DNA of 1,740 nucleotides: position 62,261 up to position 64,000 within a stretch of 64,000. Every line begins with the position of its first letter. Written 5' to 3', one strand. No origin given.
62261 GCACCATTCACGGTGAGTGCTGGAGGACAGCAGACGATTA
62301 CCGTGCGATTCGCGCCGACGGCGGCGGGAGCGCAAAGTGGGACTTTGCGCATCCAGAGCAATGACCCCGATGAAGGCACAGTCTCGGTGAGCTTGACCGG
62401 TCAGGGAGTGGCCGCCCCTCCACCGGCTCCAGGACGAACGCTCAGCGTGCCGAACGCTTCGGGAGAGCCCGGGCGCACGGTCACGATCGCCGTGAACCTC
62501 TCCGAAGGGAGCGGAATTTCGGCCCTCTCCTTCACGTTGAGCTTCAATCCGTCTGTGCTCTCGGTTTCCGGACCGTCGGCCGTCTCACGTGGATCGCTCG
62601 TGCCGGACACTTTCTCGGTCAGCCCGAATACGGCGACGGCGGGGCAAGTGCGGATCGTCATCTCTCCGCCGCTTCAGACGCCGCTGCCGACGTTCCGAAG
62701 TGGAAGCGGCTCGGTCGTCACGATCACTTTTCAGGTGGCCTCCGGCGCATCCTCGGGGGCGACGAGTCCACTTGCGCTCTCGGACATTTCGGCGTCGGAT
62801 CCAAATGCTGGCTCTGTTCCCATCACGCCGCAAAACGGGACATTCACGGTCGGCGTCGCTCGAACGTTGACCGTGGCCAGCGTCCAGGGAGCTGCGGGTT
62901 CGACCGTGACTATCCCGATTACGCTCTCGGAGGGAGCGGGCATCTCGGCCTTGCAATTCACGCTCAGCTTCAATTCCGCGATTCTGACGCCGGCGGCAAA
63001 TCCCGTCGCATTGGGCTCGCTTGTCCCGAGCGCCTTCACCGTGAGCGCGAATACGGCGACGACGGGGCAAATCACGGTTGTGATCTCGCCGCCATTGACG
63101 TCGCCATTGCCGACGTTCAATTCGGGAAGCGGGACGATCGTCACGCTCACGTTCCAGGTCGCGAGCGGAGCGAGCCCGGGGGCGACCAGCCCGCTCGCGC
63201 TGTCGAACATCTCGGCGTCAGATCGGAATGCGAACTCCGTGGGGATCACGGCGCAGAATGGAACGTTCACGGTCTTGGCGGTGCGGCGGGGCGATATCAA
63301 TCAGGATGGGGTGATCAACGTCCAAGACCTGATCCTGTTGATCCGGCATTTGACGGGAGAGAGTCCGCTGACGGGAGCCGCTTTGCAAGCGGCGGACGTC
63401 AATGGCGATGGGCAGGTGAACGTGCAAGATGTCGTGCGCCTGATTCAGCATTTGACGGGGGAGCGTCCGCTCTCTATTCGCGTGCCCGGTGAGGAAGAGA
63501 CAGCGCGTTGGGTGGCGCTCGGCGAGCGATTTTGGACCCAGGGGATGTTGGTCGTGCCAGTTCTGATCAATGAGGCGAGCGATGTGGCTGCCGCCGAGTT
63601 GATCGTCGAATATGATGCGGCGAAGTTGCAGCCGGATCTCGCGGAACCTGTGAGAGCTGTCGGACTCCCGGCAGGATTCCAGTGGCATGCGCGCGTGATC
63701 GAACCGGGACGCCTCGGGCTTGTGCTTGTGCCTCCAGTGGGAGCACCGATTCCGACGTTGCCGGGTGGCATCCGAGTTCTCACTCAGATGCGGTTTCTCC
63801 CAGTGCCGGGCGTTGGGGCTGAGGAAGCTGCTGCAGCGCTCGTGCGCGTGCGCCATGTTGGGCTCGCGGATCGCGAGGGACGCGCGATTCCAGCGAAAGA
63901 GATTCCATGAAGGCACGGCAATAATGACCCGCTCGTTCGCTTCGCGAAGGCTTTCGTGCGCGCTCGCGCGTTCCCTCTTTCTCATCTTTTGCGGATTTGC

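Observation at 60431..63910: Self-contained cohesin-dockerin scaffold fused to a secreted HExxH metalloprotease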

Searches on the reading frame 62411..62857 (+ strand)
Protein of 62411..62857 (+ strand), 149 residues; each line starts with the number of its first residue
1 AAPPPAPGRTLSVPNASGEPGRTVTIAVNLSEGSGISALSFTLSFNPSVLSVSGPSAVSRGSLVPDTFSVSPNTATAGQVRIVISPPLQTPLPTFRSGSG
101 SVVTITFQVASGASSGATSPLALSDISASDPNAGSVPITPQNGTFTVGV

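Call 7: search_protein_families(library=pfam, proteins=[window:62411-62857:+], max_evalue=10)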
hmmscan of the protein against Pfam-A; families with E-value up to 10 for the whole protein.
seq(149 aa): 1 family
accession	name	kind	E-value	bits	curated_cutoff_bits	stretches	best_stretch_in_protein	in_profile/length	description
PF00963.24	Cohesin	-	3e-16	60.3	24.1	1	10-147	2-139/139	Cohesin domain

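Call 17: search_solved_structures(query=A2, max_evalue=1, show_alignments=1)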
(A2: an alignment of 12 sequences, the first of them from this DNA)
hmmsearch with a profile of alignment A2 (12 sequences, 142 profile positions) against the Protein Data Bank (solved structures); distinct sequences matched with E-value up to 1: 20.
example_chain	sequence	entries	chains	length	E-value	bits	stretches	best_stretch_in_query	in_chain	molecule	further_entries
6kgc_A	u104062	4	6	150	7.3e-09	38.7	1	3-140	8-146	Probably cellulosomal scaffolding protein, secreted cellulose-binding and cohesin domain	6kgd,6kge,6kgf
6kg8_A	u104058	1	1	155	8.2e-09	38.6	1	3-140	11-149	Probably cellulosomal scaffolding protein, secreted cellulose-binding and cohesin domain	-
7ong_A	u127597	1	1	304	2.1e-08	37.3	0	80-130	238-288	SAKe6BE-L1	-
5nrm_A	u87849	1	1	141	7.7e-06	28.9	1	4-135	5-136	Endoglucanase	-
5nrk_A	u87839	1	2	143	8e-06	28.9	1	4-135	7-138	Endoglucanase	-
4uyp_A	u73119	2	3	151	1e-05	28.5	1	6-114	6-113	Cellulosomal scaffoldin anchoring protein C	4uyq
5lxv_A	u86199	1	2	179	0.00085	22.3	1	4-118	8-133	Scaffoldin C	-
1g1k_A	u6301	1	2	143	0.0011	22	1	4-139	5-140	SCAFFOLDING PROTEIN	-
2vn5_A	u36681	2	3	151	0.0013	21.7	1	4-139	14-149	SCAFFOLDING PROTEIN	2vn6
5n5p_A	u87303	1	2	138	0.0073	19.3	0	93-139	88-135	Putative cellulosomal scaffoldin protein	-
3kcp_A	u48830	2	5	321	0.01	18.8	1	3-44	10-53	Cellulosomal-scaffolding protein A | Cellulosome anchoring protein cohesin region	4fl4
2xdh_A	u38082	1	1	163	0.015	18.3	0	110-140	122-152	COHESIN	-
3l8q_A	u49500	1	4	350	0.02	17.9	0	9-51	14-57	Cellulosomal scaffoldin adaptor protein B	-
1aoh_A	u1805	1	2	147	0.087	15.8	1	5-44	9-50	Cellulosomal-scaffolding protein A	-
1zv9_A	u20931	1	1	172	0.18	14.8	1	9-52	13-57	Cellulosomal scaffoldin adaptor protein B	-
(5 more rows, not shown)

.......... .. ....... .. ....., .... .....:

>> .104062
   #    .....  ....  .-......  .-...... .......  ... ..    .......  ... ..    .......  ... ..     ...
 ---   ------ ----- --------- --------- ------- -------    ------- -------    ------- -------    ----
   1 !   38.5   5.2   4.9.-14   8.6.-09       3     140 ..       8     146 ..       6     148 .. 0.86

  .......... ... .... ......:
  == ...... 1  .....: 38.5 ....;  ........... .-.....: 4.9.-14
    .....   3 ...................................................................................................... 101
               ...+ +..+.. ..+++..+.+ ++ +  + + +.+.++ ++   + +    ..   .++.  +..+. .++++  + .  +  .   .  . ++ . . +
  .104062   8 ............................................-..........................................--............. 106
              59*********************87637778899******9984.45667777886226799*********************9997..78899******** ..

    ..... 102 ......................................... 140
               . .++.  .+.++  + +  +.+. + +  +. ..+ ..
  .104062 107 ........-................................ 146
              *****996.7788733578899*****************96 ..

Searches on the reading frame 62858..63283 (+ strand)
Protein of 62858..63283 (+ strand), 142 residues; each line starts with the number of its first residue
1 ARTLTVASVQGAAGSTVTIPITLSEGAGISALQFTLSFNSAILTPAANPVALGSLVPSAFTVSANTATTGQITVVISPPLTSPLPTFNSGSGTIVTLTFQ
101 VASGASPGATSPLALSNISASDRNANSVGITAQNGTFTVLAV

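Call 7: search_protein_families(library=pfam, proteins=[window:62858-63283:+], max_evalue=10)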
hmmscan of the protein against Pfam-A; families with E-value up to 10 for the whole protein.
seq(142 aa): 1 family
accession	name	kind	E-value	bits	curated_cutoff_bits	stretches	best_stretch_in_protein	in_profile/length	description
PF00963.24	Cohesin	-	1.8e-15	57.8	24.1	1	3-139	2-139/139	Cohesin domain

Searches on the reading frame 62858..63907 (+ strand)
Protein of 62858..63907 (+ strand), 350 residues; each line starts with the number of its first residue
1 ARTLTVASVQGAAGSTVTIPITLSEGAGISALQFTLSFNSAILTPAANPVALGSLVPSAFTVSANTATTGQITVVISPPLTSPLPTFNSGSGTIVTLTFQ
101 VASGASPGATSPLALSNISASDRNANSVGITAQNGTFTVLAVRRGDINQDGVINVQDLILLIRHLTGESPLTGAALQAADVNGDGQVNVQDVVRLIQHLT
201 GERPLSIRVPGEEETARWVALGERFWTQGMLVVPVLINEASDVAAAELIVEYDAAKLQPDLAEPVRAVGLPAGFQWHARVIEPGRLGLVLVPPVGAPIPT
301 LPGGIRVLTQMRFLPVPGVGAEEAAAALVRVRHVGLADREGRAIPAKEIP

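Call 60: find_homologous_proteins(query=window:62858-63907:+, max_evalue=1e-8)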
Query window:62858-63907:+ (350 aa): 3 proteins with E <= 1e-8 among 8000 candidates.
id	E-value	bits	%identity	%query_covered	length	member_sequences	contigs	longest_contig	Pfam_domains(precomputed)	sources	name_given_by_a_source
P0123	3.6e-97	344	59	90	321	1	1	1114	PF00404.25,PF00963.25,PF00036.39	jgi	jgi:hypothetical protein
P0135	9.7e-78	280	70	58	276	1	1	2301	PF00404.25,PF00963.25,PF13202.13,PF00036.39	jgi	jgi:hypothetical protein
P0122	2.2e-57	213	53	58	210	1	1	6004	PF00404.25,PF13499.13,PF13202.13,PF00036.39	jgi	-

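Call 85: predict_structure(alignment_id=A6)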
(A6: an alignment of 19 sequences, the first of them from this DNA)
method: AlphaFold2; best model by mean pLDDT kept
length: 350 residues; sequences in the alignment: 19
mean_pLDDT: 87.7   pTM: 0.50
mean pLDDT of the five models: 87.7, 87.6, 87.6, 86.7, 83.7
residues with pLDDT >= 90: 186; 70-90: 142; 50-70: 13; < 50: 9
segments of 3 or more residues with pLDDT < 50: 207-215
pLDDT, mean of each block of 10 residues (from residue 1): 93 88 97 98 94 97 96 97 94 97 83 98 95 93 76 79 89 81 82 78 51 62 87 91 92 96 76 89 94 86 88 95 92 88 76
secondary structure, 60 per line:
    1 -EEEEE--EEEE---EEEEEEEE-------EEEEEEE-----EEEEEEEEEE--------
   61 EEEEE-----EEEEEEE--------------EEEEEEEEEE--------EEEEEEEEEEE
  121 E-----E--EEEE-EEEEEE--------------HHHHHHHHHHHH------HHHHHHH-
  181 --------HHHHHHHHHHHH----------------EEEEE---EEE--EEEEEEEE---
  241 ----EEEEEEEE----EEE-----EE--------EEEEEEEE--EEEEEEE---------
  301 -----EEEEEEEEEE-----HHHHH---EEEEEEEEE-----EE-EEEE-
elements in order: E2-6 E9-12 E16-23 E31-37 E43-52 E61-65 E71-77 E92-101 E110-121 E130-133 E135-140 H155-166 H173-179 H189-200 E217-221 E225-227 E230-237 E245-252 E257-259 E275-282 E285-291 E306-315 H321-325 E329-337 E346-349

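Call 88: fold_search(model_id=the predicted structure, library=pdb)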
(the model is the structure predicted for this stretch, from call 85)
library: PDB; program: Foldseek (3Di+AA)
matches with E <= 10: 1992; with E <= 0.001: 674
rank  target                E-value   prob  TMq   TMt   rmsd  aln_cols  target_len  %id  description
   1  3l8q_D                1.0e-13  1.00  0.32  0.33  12.8       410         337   12  Structure analysis of the type II cohesin dyad from the adaptor ScaA scaffoldin of Acetivibrio cellulolyticus (released 2010-05-05)
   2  3l8q_A                2.9e-13  1.00  0.33  0.34  12.6       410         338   12  Structure analysis of the type II cohesin dyad from the adaptor ScaA scaffoldin of Acetivibrio cellulolyticus (released 2010-05-05)
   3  3l8q_C                4.0e-13  1.00  0.32  0.34  12.8       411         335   12  Structure analysis of the type II cohesin dyad from the adaptor ScaA scaffoldin of Acetivibrio cellulolyticus (released 2010-05-05)
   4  6kgc_A                6.3e-13  1.00  0.36  0.83   2.0       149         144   26  Crystal structure of CaDoc0917(R49D)-CaCohA2 complex at pH 5.4 (released 2020-07-08)
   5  4uyp_C                8.3e-13  1.00  0.36  0.81   2.5       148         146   24  High resolution structure of the third cohesin ScaC in complex with the ScaB dockerin with a mutation in the N-termina (released 2015-04-15)
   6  6kge_A                1.0e-12  1.00  0.35  0.83   2.1       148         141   26  Crystal structure of CaDoc0917(R16D)-CaCohA2 complex at pH 5.5 (released 2020-07-08)
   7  6kgf_C                1.1e-12  1.00  0.36  0.81   2.0       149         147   26  Crystal structure of CaDoc0917(R16D)-CaCohA2 complex at pH 8.2 (released 2020-07-08)
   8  3l8q_B                1.6e-12  1.00  0.33  0.33  12.6       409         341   11  Structure analysis of the type II cohesin dyad from the adaptor ScaA scaffoldin of Acetivibrio cellulolyticus (released 2010-05-05)
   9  6kgd_A                1.7e-12  1.00  0.35  0.81   2.2       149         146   26  Crystal structure of CaDoc0917(R49D)-CaCohA2 complex at pH 8.0 (released 2020-07-08)
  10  2xdh                  1.8e-12  1.00  0.34  0.82   2.8       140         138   23  Non-cellulosomal cohesin from the hyperthermophilic archaeon Archaeoglobus fulgidus (released 2010-05-26)
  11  6kgf_A                2.8e-12  1.00  0.35  0.82   2.1       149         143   26  Crystal structure of CaDoc0917(R16D)-CaCohA2 complex at pH 8.2 (released 2020-07-08)
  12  4uyq_A                3.9e-12  1.00  0.36  0.82   2.5       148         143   24  High resolution structure of the third cohesin ScaC in complex with the ScaB dockerin with a mutation in the C-termina (released 2015-04-15)
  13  5nrm_A                4.1e-12  1.00  0.36  0.84   2.0       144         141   24  Crystal structure of the sixth cohesin from Acetivibrio cellulolyticus' scaffoldin B in complex with Cel5 dockerin S51 (released 2018-01-31)
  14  5nrk_A                5.5e-12  1.00  0.36  0.83   2.0       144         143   24  Crystal structure of the sixth cohesin from Acetivibrio cellulolyticus' scaffoldin B in complex with Cel5 dockerin S15 (released 2018-01-31)
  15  4uyp_A                1.5e-11  1.00  0.34  0.78   2.8       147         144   26  High resolution structure of the third cohesin ScaC in complex with the ScaB dockerin with a mutation in the N-termina (released 2015-04-15)
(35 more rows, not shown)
